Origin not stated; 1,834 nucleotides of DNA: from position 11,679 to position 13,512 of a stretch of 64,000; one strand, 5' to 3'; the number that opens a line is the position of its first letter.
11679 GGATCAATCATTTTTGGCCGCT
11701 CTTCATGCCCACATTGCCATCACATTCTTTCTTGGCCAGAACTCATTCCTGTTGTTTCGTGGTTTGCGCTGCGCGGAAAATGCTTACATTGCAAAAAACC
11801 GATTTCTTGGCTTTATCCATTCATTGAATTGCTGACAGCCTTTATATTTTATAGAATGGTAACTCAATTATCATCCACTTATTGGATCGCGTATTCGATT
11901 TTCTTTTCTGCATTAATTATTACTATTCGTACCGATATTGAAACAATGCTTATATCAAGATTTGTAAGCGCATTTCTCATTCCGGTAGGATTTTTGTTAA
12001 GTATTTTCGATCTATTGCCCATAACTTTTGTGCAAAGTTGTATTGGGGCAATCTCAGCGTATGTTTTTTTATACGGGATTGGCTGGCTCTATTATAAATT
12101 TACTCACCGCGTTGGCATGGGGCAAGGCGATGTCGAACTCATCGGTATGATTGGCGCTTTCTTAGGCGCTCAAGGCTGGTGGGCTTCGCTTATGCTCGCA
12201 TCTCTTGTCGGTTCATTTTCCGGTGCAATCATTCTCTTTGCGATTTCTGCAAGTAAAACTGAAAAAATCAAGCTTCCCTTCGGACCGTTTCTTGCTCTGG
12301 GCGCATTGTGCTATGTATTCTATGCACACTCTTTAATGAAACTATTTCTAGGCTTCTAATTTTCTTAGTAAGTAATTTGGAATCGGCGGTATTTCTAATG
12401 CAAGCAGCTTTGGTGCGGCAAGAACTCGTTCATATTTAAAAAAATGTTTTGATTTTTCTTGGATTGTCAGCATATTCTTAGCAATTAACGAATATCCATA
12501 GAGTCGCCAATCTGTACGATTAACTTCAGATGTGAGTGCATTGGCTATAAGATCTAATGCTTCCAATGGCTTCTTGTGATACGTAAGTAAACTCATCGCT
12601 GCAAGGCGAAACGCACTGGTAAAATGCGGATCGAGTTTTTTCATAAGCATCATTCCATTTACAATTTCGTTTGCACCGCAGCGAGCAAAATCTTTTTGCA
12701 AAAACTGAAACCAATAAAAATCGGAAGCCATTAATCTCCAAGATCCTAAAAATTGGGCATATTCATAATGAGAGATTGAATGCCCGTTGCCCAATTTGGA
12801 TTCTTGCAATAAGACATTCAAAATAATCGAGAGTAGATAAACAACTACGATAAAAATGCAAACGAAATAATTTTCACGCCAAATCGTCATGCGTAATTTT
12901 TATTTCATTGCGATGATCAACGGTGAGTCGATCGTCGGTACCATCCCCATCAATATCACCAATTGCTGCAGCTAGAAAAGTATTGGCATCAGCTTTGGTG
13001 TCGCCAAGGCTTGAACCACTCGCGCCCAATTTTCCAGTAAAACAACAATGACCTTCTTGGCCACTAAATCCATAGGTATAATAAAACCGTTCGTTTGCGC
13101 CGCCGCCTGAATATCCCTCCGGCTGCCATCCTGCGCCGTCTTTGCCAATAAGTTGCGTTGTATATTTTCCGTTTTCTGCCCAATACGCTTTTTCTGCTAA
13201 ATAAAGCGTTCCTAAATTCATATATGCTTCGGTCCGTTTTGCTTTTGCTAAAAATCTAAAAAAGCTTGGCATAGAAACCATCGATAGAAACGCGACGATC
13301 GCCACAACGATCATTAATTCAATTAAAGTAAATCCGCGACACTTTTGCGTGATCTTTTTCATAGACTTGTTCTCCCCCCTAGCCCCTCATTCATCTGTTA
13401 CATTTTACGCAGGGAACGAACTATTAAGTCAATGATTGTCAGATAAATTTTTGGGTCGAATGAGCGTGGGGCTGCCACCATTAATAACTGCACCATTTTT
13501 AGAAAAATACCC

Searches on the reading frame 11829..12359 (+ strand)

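Call 45: search_protein_families(library=pfam, proteins=[window:11829-12359:+], max_evalue=0.001)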
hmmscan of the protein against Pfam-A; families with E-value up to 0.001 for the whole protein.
window:11829-12359:+ (176 aa): 1 family
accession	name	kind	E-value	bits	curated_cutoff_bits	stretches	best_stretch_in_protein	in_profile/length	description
PF01478.23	Peptidase_A24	-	8e-14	52.4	26.5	1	24-134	2-101/104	Type IV leader peptidase family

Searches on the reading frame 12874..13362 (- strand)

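Call 45: search_protein_families(library=pfam, proteins=[window:12874-13362:-], max_evalue=0.001)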
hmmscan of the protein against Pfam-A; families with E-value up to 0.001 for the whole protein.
window:12874-13362:- (162 aa): 1 family
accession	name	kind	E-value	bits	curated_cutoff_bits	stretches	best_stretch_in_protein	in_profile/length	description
PF07963.17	N_methyl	-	1.7e-08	34.1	21.2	1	7-29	3-25/27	Prokaryotic N-terminal methylation motif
